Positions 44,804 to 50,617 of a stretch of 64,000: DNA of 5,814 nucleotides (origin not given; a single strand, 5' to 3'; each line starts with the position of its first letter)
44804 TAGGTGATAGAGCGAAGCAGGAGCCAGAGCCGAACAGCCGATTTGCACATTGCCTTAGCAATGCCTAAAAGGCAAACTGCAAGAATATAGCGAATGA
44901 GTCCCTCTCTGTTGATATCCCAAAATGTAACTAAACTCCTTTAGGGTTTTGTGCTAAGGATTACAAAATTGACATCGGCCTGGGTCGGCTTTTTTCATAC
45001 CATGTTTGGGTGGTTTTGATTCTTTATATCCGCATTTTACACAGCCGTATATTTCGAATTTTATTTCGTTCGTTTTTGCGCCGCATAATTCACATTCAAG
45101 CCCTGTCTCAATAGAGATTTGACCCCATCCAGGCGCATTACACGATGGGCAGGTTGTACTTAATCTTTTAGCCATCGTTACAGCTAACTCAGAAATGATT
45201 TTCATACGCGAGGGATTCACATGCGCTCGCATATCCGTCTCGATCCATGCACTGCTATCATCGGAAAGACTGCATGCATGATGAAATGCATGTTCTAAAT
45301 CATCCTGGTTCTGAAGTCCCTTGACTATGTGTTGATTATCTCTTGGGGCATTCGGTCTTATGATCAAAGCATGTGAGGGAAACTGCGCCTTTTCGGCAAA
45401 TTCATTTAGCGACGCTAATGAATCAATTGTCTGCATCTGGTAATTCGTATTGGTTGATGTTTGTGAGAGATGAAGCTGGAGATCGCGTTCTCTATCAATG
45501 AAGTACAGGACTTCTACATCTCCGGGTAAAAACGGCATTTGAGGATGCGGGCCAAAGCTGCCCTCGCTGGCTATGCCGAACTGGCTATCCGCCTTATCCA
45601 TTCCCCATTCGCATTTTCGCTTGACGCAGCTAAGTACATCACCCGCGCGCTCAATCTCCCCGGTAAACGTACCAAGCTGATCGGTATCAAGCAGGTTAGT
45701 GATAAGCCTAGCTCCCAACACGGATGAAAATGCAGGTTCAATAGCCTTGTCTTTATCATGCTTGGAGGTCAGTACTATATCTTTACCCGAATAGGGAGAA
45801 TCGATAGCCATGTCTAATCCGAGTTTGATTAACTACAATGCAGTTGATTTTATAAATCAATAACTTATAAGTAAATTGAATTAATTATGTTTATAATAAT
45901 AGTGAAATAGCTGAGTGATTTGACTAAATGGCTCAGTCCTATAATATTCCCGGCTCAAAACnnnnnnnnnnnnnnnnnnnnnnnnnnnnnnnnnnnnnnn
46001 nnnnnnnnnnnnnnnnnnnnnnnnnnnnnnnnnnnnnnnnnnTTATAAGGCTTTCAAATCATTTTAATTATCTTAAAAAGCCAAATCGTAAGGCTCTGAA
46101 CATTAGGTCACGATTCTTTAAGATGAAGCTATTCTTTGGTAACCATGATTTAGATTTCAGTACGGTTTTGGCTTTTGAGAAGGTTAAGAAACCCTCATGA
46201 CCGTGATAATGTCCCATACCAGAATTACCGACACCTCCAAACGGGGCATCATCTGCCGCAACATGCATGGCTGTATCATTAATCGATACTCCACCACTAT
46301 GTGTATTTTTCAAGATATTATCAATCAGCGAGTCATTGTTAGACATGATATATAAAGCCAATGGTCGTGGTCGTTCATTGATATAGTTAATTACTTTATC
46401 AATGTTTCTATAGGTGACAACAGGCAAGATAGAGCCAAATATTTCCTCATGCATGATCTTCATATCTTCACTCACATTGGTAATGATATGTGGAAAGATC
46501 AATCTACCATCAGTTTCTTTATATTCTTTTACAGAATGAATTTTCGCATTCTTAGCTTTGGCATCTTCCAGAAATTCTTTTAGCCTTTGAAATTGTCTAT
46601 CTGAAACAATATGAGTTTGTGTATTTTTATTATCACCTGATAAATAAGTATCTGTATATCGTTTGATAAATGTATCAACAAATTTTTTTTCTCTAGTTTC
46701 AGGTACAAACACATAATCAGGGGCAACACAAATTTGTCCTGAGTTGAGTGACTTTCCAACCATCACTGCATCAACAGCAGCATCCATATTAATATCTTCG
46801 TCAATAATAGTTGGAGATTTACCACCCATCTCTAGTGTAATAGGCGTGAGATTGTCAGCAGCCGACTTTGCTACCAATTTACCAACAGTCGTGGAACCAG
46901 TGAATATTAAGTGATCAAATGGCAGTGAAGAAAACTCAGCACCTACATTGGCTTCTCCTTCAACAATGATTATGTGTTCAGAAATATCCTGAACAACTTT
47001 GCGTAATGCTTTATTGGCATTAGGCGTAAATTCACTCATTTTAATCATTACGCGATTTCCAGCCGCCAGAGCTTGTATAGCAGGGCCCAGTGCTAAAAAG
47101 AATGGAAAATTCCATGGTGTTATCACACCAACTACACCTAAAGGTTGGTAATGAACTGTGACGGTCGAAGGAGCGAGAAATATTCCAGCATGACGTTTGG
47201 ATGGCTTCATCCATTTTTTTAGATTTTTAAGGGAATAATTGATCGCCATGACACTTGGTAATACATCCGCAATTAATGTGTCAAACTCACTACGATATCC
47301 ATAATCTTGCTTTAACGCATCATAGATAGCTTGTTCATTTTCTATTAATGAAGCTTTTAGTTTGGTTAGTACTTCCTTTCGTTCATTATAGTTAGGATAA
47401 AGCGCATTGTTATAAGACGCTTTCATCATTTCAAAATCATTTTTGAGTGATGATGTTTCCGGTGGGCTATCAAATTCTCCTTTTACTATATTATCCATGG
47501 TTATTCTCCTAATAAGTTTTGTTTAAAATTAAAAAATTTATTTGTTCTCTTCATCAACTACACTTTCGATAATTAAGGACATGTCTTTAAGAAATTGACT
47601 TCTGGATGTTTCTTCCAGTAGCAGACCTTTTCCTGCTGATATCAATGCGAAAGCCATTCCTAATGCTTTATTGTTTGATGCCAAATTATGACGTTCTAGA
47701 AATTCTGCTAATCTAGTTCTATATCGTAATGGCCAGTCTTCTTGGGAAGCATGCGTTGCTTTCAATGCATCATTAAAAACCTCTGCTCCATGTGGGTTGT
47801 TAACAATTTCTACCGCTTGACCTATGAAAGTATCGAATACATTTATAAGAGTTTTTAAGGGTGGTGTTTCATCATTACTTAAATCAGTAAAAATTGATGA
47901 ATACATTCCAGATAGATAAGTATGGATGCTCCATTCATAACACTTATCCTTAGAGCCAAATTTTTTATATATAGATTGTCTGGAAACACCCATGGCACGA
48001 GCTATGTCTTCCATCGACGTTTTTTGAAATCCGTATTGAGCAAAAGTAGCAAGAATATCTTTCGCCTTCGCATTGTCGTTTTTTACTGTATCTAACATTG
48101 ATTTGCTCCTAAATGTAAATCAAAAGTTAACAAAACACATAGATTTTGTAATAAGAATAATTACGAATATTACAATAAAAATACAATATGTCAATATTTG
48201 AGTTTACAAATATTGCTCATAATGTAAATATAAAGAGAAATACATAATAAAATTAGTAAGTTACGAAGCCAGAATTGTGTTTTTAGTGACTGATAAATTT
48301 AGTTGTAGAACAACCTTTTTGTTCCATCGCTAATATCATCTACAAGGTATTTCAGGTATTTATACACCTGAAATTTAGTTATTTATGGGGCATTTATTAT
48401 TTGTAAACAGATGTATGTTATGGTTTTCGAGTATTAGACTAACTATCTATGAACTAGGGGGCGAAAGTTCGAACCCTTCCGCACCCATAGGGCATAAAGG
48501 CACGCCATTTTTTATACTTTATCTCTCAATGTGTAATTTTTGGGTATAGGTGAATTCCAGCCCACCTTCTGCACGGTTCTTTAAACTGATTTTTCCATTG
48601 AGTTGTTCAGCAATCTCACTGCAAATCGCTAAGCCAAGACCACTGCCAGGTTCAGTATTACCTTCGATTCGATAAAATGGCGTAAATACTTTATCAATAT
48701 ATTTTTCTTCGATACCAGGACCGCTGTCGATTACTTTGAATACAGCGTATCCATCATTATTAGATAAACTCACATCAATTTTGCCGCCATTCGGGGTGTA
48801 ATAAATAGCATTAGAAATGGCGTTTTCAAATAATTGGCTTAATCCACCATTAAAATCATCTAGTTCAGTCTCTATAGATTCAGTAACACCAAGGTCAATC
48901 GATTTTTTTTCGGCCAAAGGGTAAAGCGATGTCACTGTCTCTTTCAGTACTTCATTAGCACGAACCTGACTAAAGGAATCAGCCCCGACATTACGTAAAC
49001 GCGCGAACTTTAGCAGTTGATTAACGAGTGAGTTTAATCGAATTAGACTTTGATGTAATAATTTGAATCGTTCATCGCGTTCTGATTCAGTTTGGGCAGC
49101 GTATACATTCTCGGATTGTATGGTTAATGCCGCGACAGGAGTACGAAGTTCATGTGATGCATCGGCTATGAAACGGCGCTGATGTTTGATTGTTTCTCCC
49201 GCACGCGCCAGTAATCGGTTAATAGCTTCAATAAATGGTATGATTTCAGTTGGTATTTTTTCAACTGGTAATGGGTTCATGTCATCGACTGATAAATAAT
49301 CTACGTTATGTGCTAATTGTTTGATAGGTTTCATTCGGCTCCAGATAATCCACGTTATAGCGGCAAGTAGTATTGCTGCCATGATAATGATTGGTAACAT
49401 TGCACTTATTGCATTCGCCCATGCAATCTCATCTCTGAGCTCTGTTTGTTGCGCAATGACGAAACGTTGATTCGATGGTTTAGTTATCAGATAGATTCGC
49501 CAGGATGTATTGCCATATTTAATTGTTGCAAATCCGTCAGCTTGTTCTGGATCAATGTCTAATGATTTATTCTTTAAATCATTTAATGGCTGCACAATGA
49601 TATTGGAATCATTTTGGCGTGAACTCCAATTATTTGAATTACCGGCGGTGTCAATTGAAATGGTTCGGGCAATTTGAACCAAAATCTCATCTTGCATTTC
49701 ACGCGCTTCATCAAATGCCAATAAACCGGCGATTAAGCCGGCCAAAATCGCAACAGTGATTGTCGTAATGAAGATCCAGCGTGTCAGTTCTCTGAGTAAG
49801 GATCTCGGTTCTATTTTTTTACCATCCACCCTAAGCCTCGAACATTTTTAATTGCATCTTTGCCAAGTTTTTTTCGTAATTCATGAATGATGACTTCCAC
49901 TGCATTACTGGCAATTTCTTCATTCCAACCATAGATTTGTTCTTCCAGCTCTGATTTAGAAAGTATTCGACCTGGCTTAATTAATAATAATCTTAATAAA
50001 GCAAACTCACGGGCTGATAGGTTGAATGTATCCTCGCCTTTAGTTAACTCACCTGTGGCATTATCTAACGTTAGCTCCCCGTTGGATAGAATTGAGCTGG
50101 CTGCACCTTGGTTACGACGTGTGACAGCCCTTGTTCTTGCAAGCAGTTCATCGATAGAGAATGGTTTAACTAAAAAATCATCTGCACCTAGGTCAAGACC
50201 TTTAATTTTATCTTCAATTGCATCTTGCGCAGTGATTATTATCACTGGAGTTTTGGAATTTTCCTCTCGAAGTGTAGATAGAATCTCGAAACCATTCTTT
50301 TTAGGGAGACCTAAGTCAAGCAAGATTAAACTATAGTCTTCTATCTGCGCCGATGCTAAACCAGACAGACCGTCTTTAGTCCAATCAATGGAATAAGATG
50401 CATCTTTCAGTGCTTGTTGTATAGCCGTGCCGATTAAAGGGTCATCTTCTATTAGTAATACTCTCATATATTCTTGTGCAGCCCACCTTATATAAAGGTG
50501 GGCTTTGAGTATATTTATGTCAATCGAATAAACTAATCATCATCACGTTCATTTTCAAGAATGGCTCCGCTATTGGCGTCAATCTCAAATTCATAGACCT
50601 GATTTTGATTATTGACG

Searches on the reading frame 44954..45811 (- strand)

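Call 41: search_protein_families(library=pfam, proteins=[window:44954-45811:-], max_evalue=0.000001)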
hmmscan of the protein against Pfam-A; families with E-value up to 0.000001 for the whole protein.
window:44954-45811:- (285 aa): 1 family
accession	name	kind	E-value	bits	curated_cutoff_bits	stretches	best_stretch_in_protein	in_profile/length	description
PF20376.4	DUF6671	-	3.1e-63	213.9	23.8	1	66-285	1-217/217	Domain of unknown function (DUF6671)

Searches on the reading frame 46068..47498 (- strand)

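Call 41: search_protein_families(library=pfam, proteins=[window:46068-47498:-], max_evalue=0.000001)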
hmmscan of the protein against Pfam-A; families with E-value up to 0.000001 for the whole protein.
window:46068-47498:- (476 aa): 1 family
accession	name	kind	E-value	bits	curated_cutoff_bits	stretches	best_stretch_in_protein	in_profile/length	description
PF00171.27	Aldedh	-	9e-88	295.3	23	1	38-446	51-461/461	Aldehyde dehydrogenase family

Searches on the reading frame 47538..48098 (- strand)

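Call 41: search_protein_families(library=pfam, proteins=[window:47538-48098:-], max_evalue=0.000001)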
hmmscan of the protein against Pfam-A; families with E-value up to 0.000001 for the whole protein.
window:47538-48098:- (186 aa): 1 family
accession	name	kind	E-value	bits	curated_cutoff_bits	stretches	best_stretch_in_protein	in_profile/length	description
PF00440.29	TetR_N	-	1.3e-12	47.8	24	1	17-54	7-44/47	Bacterial regulatory proteins, tetR family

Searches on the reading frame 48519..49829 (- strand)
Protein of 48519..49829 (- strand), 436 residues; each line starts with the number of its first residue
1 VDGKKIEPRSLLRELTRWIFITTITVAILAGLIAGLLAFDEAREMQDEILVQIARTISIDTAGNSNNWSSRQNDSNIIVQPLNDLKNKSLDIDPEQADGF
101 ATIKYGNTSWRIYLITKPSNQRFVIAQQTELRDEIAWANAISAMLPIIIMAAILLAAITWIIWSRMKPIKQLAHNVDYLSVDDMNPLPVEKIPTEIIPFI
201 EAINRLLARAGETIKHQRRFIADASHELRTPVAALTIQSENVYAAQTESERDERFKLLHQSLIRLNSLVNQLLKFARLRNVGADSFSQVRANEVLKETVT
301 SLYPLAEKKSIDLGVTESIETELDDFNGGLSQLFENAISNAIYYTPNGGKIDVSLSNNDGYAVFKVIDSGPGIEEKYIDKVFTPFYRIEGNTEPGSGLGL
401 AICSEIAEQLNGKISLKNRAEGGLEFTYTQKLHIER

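Call 41: search_protein_families(library=pfam, proteins=[window:48519-49829:-], max_evalue=0.000001)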
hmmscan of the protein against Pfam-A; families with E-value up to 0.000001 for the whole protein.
window:48519-49829:- (436 aa): 2 families
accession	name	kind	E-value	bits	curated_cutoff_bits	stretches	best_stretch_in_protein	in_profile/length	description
PF02518.31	HATPase_c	-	1.3e-23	83.9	26.4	1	329-431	5-108/111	Histidine kinase-, DNA gyrase B-, and HSP90-like ATPase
PF00512.31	HisKA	-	2.7e-11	43.8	26.9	1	217-279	2-64/66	His Kinase A (phospho-acceptor) domain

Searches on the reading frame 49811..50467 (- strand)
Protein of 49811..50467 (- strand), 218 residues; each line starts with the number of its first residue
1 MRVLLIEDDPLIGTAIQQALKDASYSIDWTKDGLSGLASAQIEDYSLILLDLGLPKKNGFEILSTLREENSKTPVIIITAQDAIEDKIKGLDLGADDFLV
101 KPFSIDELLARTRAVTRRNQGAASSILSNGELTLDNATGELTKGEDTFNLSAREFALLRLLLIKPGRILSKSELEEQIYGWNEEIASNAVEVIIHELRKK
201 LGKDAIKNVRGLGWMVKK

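Call 41: search_protein_families(library=pfam, proteins=[window:49811-50467:-], max_evalue=0.000001)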
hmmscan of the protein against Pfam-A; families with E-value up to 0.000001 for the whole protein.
window:49811-50467:- (218 aa): 2 families
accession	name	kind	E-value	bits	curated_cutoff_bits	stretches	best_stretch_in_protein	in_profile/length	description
PF00072.30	Response_reg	-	2.1e-29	102.4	30.2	1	3-112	1-110/111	Response regulator receiver domain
PF00486.34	Trans_reg_C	-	6.6e-19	68.2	26.2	1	148-215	4-76/77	Transcriptional regulatory protein, C terminal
